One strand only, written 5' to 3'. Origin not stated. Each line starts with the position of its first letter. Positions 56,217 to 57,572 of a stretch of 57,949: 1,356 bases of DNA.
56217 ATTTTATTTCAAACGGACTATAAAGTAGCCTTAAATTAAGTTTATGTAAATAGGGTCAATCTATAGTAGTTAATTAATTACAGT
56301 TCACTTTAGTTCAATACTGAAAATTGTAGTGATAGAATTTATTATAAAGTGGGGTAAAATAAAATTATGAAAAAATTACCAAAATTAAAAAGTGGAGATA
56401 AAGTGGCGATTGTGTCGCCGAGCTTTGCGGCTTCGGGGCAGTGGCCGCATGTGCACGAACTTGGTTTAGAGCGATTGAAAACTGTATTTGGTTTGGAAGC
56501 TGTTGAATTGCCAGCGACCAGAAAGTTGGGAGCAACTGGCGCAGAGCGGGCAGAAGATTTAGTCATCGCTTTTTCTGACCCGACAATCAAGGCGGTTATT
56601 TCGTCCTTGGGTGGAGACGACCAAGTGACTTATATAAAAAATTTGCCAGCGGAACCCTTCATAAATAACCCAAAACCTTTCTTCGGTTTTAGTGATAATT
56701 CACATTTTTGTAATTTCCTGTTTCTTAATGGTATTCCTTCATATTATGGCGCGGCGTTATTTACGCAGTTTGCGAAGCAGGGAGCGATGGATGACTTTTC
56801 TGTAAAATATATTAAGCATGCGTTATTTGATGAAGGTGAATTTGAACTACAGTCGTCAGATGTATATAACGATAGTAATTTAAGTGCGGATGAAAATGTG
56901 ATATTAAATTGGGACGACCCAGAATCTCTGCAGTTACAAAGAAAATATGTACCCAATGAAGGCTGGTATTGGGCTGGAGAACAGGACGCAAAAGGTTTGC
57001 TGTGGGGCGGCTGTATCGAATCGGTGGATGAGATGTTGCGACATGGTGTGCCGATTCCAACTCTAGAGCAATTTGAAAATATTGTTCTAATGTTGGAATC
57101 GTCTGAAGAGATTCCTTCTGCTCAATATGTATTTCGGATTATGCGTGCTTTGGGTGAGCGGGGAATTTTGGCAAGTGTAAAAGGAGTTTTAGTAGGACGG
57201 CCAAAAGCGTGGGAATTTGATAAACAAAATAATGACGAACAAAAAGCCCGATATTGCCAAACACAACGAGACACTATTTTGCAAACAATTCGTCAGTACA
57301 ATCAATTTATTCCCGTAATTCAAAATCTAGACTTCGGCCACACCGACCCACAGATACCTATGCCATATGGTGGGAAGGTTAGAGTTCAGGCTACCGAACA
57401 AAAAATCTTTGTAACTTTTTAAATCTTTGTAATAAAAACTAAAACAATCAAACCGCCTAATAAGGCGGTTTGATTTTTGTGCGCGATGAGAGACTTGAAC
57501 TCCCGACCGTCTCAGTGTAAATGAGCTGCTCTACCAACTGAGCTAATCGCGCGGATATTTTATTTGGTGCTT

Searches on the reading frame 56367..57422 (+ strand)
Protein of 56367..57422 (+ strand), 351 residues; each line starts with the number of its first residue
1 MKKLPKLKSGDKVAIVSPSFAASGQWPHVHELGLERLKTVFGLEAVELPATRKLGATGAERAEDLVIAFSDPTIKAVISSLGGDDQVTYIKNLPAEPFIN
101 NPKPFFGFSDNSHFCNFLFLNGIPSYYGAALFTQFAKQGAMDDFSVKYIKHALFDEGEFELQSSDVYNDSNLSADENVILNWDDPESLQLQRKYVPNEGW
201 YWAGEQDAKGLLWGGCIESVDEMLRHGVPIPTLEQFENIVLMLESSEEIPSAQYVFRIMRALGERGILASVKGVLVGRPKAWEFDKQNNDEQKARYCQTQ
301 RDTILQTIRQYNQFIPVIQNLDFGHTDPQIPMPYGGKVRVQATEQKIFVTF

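Call 18: search_protein_families(library=pfam, proteins=[window:56367-57422:+], max_evalue=0.01)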
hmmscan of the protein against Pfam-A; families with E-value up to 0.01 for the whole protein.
window:56367-57422:+ (351 aa): 2 families
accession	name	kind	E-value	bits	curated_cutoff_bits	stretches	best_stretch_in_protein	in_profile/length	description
PF17676.7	Peptidase_S66C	-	1e-21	78.2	23.7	1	209-340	1-120/120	LD-carboxypeptidase C-terminal domain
PF02016.21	Peptidase_S66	-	2.8e-19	69.9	25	1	13-128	1-121/121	LD-carboxypeptidase N-terminal domain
